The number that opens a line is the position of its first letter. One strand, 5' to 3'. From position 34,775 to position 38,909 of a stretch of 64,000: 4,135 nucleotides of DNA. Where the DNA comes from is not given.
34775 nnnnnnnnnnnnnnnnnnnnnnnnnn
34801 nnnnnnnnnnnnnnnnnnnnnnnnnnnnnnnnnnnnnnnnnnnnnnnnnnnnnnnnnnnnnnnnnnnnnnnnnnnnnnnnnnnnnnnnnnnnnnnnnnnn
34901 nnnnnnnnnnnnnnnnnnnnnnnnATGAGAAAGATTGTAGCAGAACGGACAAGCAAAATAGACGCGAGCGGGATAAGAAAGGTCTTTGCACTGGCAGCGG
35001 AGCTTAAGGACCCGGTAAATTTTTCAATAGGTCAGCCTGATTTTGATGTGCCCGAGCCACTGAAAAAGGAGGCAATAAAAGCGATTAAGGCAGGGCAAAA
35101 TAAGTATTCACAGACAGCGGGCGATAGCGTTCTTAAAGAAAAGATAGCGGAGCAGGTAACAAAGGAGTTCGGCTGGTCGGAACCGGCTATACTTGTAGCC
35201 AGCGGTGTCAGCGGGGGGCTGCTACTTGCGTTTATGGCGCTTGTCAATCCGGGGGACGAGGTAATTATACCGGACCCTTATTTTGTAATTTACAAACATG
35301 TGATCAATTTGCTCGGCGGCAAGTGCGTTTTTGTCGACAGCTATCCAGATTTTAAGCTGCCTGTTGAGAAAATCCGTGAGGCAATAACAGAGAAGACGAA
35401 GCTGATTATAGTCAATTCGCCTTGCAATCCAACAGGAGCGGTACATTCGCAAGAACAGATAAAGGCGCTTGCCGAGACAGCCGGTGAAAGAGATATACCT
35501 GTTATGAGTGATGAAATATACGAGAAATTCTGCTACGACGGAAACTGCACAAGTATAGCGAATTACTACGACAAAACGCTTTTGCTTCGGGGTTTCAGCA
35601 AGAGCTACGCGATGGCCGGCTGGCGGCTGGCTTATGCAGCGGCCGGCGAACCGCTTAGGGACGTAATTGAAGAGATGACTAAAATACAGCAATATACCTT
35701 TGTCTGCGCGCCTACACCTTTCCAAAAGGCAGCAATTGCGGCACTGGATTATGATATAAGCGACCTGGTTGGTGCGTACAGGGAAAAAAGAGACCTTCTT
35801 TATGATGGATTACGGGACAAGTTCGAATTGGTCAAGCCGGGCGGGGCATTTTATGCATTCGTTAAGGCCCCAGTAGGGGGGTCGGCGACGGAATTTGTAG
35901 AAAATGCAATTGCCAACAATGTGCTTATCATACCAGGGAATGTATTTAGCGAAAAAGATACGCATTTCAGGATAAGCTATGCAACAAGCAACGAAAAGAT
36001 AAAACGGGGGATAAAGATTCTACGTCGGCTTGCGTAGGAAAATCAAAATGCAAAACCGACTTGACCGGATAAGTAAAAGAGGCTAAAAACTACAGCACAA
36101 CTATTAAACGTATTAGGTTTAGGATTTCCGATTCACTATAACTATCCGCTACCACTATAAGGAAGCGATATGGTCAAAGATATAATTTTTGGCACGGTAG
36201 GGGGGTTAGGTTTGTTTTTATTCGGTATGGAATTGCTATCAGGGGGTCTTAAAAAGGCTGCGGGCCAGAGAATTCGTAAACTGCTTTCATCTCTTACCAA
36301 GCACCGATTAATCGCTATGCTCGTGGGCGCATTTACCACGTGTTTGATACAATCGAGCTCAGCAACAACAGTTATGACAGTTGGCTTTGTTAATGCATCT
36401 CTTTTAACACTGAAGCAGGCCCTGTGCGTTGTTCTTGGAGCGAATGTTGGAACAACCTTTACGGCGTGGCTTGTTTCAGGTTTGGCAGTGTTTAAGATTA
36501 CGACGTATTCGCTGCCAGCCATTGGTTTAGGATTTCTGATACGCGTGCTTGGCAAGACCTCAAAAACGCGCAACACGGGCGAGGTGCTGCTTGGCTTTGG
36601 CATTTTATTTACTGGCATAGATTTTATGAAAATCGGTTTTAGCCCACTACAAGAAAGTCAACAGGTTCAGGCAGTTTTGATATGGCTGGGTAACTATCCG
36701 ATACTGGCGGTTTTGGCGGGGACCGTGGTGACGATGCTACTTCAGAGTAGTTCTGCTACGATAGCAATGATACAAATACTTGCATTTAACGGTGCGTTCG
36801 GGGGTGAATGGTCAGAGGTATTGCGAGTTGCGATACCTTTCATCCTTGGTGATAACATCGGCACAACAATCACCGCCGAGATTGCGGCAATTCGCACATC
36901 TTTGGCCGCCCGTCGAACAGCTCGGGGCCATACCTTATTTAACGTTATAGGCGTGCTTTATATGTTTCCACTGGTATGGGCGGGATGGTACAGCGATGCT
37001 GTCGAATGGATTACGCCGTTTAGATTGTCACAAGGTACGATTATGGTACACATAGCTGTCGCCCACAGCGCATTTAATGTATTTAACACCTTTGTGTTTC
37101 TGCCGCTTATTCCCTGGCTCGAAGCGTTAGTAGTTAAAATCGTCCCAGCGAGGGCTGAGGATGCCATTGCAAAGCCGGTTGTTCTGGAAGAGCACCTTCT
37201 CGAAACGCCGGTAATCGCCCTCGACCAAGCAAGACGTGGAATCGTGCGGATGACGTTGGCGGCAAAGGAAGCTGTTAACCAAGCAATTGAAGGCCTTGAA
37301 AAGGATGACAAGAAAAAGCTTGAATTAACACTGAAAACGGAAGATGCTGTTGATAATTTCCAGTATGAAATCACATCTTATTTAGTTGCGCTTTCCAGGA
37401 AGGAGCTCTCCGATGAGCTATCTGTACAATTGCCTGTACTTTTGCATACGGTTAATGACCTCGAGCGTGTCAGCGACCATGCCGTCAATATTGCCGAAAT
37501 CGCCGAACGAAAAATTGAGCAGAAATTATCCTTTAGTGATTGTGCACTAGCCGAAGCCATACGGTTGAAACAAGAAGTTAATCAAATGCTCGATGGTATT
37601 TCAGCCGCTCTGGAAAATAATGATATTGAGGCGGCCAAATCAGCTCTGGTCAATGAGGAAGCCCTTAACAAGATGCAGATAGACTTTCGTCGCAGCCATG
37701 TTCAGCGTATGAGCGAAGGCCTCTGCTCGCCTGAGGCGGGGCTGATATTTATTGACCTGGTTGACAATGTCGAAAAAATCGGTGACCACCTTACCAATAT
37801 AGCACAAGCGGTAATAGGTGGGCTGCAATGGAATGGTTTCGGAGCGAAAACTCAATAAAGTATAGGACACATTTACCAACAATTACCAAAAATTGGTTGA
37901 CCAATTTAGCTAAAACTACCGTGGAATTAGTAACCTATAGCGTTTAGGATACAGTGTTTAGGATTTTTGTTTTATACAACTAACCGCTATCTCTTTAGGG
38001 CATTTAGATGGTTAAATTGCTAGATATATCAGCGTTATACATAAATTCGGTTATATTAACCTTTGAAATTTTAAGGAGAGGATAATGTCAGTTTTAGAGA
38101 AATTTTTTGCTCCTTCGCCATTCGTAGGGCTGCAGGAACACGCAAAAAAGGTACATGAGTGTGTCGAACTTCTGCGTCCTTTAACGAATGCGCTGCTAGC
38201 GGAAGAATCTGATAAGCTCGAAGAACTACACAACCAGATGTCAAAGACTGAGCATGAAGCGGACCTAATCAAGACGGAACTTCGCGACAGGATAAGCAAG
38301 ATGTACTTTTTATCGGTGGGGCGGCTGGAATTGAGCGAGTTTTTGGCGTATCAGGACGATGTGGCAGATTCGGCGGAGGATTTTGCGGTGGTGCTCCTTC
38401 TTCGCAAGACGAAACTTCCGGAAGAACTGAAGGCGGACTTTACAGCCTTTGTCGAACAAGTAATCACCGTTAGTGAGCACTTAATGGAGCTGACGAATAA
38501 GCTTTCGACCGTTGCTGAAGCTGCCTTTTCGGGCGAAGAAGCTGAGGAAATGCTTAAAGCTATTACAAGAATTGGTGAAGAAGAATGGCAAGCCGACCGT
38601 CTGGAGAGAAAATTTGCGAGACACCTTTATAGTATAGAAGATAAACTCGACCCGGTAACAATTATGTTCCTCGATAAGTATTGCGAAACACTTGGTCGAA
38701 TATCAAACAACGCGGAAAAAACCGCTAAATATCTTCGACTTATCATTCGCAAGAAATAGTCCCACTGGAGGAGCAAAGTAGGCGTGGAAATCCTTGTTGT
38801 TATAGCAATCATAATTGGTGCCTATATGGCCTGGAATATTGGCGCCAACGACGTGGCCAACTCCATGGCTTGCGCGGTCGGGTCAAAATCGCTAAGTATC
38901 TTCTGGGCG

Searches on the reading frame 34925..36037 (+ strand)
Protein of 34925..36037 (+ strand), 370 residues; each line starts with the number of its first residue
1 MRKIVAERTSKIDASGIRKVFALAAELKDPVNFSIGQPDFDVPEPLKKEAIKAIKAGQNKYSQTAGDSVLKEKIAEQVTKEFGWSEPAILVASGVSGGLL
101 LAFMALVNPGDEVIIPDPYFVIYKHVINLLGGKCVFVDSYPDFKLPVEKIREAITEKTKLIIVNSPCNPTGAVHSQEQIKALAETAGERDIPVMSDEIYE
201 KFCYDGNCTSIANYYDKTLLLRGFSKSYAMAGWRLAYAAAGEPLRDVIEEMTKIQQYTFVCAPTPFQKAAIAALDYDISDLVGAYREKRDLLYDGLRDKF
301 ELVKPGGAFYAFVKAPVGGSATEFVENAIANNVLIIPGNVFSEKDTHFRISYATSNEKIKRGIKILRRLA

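Call 11: search_protein_families(library=pfam, proteins=[window:34925-36037:+])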
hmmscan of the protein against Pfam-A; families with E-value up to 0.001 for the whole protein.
window:34925-36037:+ (370 aa): 4 families
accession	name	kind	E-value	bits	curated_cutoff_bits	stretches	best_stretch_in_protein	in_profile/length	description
PF00155.27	Aminotran_1_2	-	1.2e-62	212.6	19.7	1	29-364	2-359/361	Aminotransferase class I and II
PF01041.23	DegT_DnrJ_EryC1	-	7.3e-13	48.9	19.8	1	76-196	30-145/360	DegT/DnrJ/EryC1/StrS aminotransferase family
PF01212.27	Beta_elim_lyase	-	4.7e-09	36.4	27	1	66-196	29-168/288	Beta-eliminating lyase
PF01053.26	Cys_Met_Meta_PP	-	4.7e-09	35.7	27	1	59-197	44-174/381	Cys/Met metabolism PLP-dependent enzyme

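Call 13: find_encoding_contigs(protein=window:34925-36037:+, flank=3000, max_places=6)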
Protein window:34925-36037:+ (370 aa): no gene with exactly this product is on record in the collection.

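Call 14: find_related_loci(query=window:34925-36034:+, collection=genome_contigs, flank=4000)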
Query window:34925-36034:+ (370 aa) in genome_contigs; peptide patterns used: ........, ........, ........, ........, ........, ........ (x = any residue, [..] = any of these).
350 stretches matched a pattern; 314 encode a relative of the query (tblastn E <= 1e-3); the best 80 are kept; 80 distinct loci.
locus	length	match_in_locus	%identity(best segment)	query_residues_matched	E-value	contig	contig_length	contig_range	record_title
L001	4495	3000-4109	82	1-370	0e+0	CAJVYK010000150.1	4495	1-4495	TPA_asm: uncultured bacterium isolate DRR093005_bin.34_MetaBAT_v2.12.1_MAG genome assembly, contig: NODE_7541_length_449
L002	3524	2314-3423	81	1-370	0e+0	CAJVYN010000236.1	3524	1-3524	TPA_asm: uncultured bacterium isolate DRR093003_bin.2_MetaBAT_v2.12.1_MAG genome assembly, contig: NODE_3504_length_3524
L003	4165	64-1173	81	1-370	0e+0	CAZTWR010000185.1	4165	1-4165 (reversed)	MAG TPA_asm: uncultured Pirellulales bacterium isolate SRP214966_co5_400 genome assembly, contig: NODE_26569_length_4165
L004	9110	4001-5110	79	1-370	0e+0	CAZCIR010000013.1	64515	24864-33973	MAG TPA_asm: uncultured Pirellulales bacterium isolate binchicken_co34_225 genome assembly, contig: NODE_524_length_6451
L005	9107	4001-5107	82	1-370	0e+0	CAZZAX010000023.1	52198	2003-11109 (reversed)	MAG TPA_asm: uncultured Pirellulales bacterium isolate SRP068000_co1_46 genome assembly, contig: NODE_532_length_52198_c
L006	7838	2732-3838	82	1-370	0e+0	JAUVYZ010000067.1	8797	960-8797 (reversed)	MAG: Phycisphaerae bacterium isolate CSMAG_1255 CSMAG_1255_k141_1421809_length_8797_cov_6.8919, whole genome shotgun seq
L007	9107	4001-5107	81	1-370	0e+0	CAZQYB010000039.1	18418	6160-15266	MAG TPA_asm: uncultured Pirellulales bacterium isolate SRP068000_co3_530 genome assembly, contig: NODE_3004_length_18418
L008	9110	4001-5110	79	1-370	0e+0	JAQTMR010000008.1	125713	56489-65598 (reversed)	MAG: Phycisphaerae bacterium isolate STA_45 NODE_297_length_125713_cov_6.538253_Sandtown_A, whole genome shotgun sequenc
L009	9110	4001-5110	80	1-370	0e+0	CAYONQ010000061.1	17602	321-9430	MAG TPA_asm: uncultured Pirellulales bacterium isolate binchicken_co262_96 genome assembly, contig: NODE_3419_length_176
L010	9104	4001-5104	80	1-369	0e+0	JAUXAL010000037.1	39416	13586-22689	MAG: Phycisphaerae bacterium isolate CSMAG_2761 CSMAG_2761_k141_272373_length_39416_cov_51.9714, whole genome shotgun se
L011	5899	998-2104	81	1-370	0e+0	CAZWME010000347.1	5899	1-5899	MAG TPA_asm: uncultured Pirellulales bacterium isolate binchicken_co116_96 genome assembly, contig: NODE_16703_length_58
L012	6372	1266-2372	80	1-370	0e+0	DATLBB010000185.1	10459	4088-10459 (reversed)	MAG TPA_asm: Sedimentisphaerales bacterium isolate SMAG_U14287 k141_4261500, whole genome shotgun sequence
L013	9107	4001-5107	80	1-370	0e+0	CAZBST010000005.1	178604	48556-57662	MAG TPA_asm: uncultured Pirellulales bacterium isolate SRP323688_co1_230 genome assembly, contig: NODE_148_length_178604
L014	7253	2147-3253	79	1-370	0e+0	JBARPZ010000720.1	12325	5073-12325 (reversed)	MAG: Sedimentisphaerales bacterium isolate MFD13424_ilm_asm_bin26 k127_345714, whole genome shotgun sequence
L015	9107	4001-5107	80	1-370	0e+0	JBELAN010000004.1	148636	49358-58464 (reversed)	MAG: Sedimentisphaerales bacterium isolate SPRUCE 94 SPRUCE_94_4, whole genome shotgun sequence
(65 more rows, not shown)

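Call 22: find_homologous_proteins(query=window:34925-36034:+, max_evalue=1e-100)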
Query window:34925-36034:+ (370 aa): 6753 proteins with E <= 1e-100 among 8000 candidates; the best 120 are listed.
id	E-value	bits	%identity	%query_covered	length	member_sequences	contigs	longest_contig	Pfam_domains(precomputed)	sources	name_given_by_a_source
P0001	1.4e-243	825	100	100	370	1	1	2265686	PF00155.28,PF01212.28,PF01053.27,PF01041.24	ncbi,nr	ncbi:MAG: aminotransferase class I/II-fold pyridoxal phosphate-dependent enzyme [Planctomycetota bac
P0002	6.0e-220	747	89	100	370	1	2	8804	PF00155.28,PF01212.28,PF01053.27,PF01041.24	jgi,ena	-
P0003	8.2e-220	747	88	100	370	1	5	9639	PF00155.28,PF01212.28,PF01053.27,PF01041.24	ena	-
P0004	5.1e-215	731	87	100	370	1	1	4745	PF00155.28,PF01212.28,PF01053.27,PF01041.24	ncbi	-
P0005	2.8e-208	709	84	100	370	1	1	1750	PF00155.28,PF01212.28,PF01053.27,PF01041.24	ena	-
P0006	2.5e-207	706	84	99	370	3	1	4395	PF00155.28,PF01212.28,PF01053.27,PF01041.24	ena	-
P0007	2.0e-206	703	83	100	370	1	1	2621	PF00155.28,PF01212.28,PF01053.27,PF01041.24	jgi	jgi:aspartate aminotransferase/aminotransferase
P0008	6.3e-206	701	83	100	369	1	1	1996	PF00155.28,PF01053.27,PF01041.24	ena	-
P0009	1.1e-205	701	83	100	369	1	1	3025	PF00155.28,PF00266.26,PF01212.28,PF01053.27,PF01041.24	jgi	jgi:aspartate aminotransferase/aminotransferase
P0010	1.1e-205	700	84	100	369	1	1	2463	PF00155.28,PF01212.28,PF01053.27,PF01041.24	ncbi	-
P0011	1.3e-205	700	84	100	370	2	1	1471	PF00155.28,PF01053.27,PF01041.24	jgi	-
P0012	1.6e-205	700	83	100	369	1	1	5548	PF00155.28,PF01212.28,PF01053.27,PF01041.24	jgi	-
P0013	1.9e-205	700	82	100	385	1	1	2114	PF00155.28,PF01212.28,PF01053.27,PF01041.24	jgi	jgi:aspartate aminotransferase/aminotransferase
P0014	2.8e-205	699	83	100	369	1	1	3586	PF00155.28,PF01212.28,PF01053.27,PF01041.24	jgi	jgi:aspartate aminotransferase/aminotransferase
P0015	4.0e-205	699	83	100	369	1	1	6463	PF00155.28,PF01053.27,PF01041.24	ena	-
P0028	1.9e-204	696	83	100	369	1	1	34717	PF00155.28,PF01212.28,PF01053.27,PF01041.24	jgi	-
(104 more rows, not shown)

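Call 23: find_encoding_contigs(protein=P0002, flank=5000, max_places=4)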
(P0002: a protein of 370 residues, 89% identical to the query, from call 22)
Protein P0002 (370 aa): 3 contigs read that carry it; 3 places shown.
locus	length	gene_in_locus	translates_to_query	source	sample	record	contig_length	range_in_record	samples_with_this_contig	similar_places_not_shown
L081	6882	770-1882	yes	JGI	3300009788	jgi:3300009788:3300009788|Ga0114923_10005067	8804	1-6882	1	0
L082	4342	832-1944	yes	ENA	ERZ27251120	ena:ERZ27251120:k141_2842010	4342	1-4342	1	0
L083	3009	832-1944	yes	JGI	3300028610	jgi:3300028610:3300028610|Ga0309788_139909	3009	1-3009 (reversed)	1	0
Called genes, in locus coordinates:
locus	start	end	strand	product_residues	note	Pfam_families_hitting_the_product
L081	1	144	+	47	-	?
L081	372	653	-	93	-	-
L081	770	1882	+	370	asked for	PF00155:Aminotran_1_2, PF01041:DegT_DnrJ_EryC1, PF01053:Cys_Met_Meta_PP, PF01212:Beta_elim_lyase (weak)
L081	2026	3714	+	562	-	PF02690:Na_Pi_cotrans, PF01895:PhoU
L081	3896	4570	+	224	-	PF01865:PhoU_div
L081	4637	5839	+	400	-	PF01384:PHO4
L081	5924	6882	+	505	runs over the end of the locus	PF25145:NfeD1b_N, PF24961:NfeD_membrane, PF01957:NfeD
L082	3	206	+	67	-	?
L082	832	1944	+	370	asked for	PF00155:Aminotran_1_2, PF01041:DegT_DnrJ_EryC1, PF01053:Cys_Met_Meta_PP, PF01212:Beta_elim_lyase (weak)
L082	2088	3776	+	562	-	PF02690:Na_Pi_cotrans, PF01895:PhoU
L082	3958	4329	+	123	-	PF01865:PhoU_div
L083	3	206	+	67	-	?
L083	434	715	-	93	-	-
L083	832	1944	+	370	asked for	PF00155:Aminotran_1_2, PF01041:DegT_DnrJ_EryC1, PF01053:Cys_Met_Meta_PP, PF01212:Beta_elim_lyase (weak)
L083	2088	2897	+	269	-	PF02690:Na_Pi_cotrans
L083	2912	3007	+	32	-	?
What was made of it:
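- A gene caller placed a 93-aa ORF there in L081 and L083 (call 23).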

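Call 24: find_encoding_contigs(protein=P0003, flank=5000, max_places=6)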
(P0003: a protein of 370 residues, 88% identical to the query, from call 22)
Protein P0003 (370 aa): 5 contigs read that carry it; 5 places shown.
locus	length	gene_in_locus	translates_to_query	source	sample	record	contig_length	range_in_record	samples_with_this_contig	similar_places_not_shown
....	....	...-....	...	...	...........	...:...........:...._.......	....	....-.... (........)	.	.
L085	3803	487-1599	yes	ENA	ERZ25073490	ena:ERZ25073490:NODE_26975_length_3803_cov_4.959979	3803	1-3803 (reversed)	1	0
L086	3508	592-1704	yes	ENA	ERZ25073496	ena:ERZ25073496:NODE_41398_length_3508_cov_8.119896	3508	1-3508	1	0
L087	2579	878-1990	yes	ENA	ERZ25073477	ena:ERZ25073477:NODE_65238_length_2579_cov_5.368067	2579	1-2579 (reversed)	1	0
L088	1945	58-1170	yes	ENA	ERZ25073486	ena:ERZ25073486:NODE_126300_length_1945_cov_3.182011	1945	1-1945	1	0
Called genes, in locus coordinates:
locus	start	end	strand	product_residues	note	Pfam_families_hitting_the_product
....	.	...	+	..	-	?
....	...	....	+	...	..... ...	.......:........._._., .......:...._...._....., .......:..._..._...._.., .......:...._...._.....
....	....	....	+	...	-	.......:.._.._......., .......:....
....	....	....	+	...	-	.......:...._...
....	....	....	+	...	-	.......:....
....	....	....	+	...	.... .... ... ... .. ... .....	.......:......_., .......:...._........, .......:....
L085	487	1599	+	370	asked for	PF00155:Aminotran_1_2, PF01041:DegT_DnrJ_EryC1, PF01053:Cys_Met_Meta_PP, PF01212:Beta_elim_lyase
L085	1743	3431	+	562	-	PF02690:Na_Pi_cotrans, PF01895:PhoU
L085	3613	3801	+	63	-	?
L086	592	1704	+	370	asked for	PF00155:Aminotran_1_2, PF01041:DegT_DnrJ_EryC1, PF01053:Cys_Met_Meta_PP, PF01212:Beta_elim_lyase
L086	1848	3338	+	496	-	PF02690:Na_Pi_cotrans, PF01895:PhoU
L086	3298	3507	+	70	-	?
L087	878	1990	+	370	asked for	PF00155:Aminotran_1_2, PF01041:DegT_DnrJ_EryC1, PF01053:Cys_Met_Meta_PP, PF01212:Beta_elim_lyase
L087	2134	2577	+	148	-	?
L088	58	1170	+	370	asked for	PF00155:Aminotran_1_2, PF01041:DegT_DnrJ_EryC1, PF01053:Cys_Met_Meta_PP, PF01212:Beta_elim_lyase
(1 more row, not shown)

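Call 25: find_encoding_contigs(protein=P0004, flank=5000, max_places=3)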
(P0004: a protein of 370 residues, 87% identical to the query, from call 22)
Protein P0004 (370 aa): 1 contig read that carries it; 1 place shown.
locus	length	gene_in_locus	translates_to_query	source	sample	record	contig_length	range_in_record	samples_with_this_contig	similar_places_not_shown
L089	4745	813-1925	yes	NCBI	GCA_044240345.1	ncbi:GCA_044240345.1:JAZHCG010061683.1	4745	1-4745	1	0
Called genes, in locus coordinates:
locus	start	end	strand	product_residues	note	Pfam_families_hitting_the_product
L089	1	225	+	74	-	?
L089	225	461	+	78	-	-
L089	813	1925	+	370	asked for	PF00155:Aminotran_1_2, PF01041:DegT_DnrJ_EryC1, PF01053:Cys_Met_Meta_PP, PF01212:Beta_elim_lyase (weak)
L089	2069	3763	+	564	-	PF02690:Na_Pi_cotrans, PF01895:PhoU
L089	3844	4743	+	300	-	?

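Call 33: find_related_loci(query=window:34925-36034:+, collection=metagenome_contigs, flank=2500)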
Query window:34925-36034:+ (370 aa) in metagenome_contigs; peptide patterns used: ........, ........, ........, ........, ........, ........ (x = any residue, [..] = any of these).
600 stretches matched a pattern (row limit reached: there are more); 529 encode a relative of the query (tblastn E <= 1e-3); the best 80 are kept; 80 distinct loci.
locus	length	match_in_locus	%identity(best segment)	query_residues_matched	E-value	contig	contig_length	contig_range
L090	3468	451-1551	84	1-367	0e+0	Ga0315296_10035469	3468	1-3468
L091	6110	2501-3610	82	1-370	0e+0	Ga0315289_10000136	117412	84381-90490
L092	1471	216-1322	84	1-370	0e+0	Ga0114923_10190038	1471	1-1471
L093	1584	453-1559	83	1-369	0e+0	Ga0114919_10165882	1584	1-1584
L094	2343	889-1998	82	1-370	0e+0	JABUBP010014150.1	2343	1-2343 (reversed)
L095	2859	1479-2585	83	1-370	0e+0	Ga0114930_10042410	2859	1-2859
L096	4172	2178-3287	81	1-370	0e+0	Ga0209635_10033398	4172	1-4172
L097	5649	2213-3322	81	1-370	0e+0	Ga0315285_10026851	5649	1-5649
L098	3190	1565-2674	81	1-370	0e+0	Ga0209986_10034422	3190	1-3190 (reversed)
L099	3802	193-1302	81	1-370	0e+0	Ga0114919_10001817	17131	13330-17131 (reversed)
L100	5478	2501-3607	81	1-369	0e+0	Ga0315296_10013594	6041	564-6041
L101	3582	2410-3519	81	1-370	0e+0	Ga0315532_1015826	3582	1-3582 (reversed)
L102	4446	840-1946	82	1-370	0e+0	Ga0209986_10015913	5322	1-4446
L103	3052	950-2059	80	1-370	0e+0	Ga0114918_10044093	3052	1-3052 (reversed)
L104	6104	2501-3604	81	1-369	0e+0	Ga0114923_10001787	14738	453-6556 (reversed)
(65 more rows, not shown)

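Call 54: find_encoding_contigs(protein=P0006, flank=1500, max_places=2)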
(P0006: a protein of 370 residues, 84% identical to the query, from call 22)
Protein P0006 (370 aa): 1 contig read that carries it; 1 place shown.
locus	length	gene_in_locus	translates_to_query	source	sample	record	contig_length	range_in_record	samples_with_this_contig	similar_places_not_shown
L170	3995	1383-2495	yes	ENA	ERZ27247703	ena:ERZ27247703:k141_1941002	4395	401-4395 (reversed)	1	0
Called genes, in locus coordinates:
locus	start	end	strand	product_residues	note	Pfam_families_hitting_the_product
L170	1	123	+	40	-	?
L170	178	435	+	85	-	-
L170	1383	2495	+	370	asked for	PF00155:Aminotran_1_2, PF01041:DegT_DnrJ_EryC1, PF01053:Cys_Met_Meta_PP (weak), PF01212:Beta_elim_lyase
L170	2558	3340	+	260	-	PF02535:Zip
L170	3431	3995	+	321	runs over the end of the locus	?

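Call 55: find_encoding_contigs(protein=P0012, flank=1500, max_places=2)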
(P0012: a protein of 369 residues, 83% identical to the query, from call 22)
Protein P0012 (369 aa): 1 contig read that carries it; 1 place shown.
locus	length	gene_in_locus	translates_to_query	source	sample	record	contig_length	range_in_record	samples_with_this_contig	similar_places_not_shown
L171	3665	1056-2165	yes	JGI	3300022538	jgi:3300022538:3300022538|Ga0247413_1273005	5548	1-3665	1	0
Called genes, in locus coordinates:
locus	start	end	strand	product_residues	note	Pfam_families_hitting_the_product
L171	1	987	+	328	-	?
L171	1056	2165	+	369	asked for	PF00155:Aminotran_1_2, PF01041:DegT_DnrJ_EryC1, PF01053:Cys_Met_Meta_PP (weak), PF01212:Beta_elim_lyase (weak)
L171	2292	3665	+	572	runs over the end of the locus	PF02690:Na_Pi_cotrans, PF01895:PhoU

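Call 56: find_encoding_contigs(protein=P0015, flank=1500, max_places=2)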
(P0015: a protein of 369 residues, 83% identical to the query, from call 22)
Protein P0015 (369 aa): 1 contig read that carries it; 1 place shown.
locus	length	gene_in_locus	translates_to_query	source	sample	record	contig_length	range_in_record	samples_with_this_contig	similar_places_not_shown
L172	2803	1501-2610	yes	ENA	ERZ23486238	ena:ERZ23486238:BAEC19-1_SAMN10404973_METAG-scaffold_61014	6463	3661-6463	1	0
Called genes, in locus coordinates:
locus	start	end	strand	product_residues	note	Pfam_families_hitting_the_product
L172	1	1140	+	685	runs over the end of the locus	PF00144:Beta-lactamase, PF13810:DUF4185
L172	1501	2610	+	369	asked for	PF00155:Aminotran_1_2, PF01041:DegT_DnrJ_EryC1, PF01053:Cys_Met_Meta_PP (weak)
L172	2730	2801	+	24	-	?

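Call 57: find_encoding_contigs(protein=P0028, flank=1500, max_places=2)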
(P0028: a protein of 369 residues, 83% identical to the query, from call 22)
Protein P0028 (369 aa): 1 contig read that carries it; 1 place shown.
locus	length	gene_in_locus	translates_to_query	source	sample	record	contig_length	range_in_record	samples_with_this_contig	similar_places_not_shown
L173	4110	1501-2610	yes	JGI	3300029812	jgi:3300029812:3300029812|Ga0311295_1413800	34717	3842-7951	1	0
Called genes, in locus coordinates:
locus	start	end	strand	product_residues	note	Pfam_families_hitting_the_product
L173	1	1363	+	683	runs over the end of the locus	PF00144:Beta-lactamase, PF13810:DUF4185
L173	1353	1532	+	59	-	-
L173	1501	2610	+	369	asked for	PF00155:Aminotran_1_2, PF01041:DegT_DnrJ_EryC1, PF01053:Cys_Met_Meta_PP, PF01212:Beta_elim_lyase (weak)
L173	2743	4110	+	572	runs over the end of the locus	PF02690:Na_Pi_cotrans, PF01895:PhoU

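Call 86: find_encoding_contigs(protein=P0001, flank=3000, max_places=2)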
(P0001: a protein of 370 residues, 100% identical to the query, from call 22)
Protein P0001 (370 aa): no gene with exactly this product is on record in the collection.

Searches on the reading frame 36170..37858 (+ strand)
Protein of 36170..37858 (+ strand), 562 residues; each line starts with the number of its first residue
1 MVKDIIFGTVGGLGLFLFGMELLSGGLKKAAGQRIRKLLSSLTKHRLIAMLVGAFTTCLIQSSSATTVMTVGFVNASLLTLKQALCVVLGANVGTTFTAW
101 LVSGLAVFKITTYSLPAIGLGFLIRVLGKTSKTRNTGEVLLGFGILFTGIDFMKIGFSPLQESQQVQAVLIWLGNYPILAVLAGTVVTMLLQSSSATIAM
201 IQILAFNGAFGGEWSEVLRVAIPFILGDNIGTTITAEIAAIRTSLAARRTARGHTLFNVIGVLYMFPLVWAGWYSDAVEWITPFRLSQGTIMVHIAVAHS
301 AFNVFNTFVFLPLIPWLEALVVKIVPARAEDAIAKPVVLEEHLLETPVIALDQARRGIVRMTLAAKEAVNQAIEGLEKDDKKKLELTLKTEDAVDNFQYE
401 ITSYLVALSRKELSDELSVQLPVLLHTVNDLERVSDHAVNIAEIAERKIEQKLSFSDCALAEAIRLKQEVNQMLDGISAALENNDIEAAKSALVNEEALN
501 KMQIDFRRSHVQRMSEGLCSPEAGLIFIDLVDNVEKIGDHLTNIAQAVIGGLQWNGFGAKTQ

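Call 11: search_protein_families(library=pfam, proteins=[window:36170-37858:+])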
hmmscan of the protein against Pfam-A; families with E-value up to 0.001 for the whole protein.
window:36170-37858:+ (562 aa): 2 families
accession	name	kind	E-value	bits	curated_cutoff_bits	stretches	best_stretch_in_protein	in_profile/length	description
PF02690.20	Na_Pi_cotrans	-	1.2e-59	200.7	29.1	2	15-154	1-136/137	Na+/Pi-cotransporter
PF01895.24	PhoU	-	1.1e-28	99.9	23.5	2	358-444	1-88/89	PhoU domain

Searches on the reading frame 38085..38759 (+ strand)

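Call 75: search_protein_families(library=pfam, proteins=[window:38085-38759:+])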
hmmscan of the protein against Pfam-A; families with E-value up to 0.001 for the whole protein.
window:38085-38759:+ (224 aa): 2 families
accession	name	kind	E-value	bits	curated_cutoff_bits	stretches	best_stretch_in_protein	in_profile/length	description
PF01865.21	PhoU_div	-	8.2e-40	136.9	24.4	1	7-221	4-212/214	Protein of unknown function DUF47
PF12731.12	Mating_N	-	0.00022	21.7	21.4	0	100-145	46-91/95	Mating-type protein beta 1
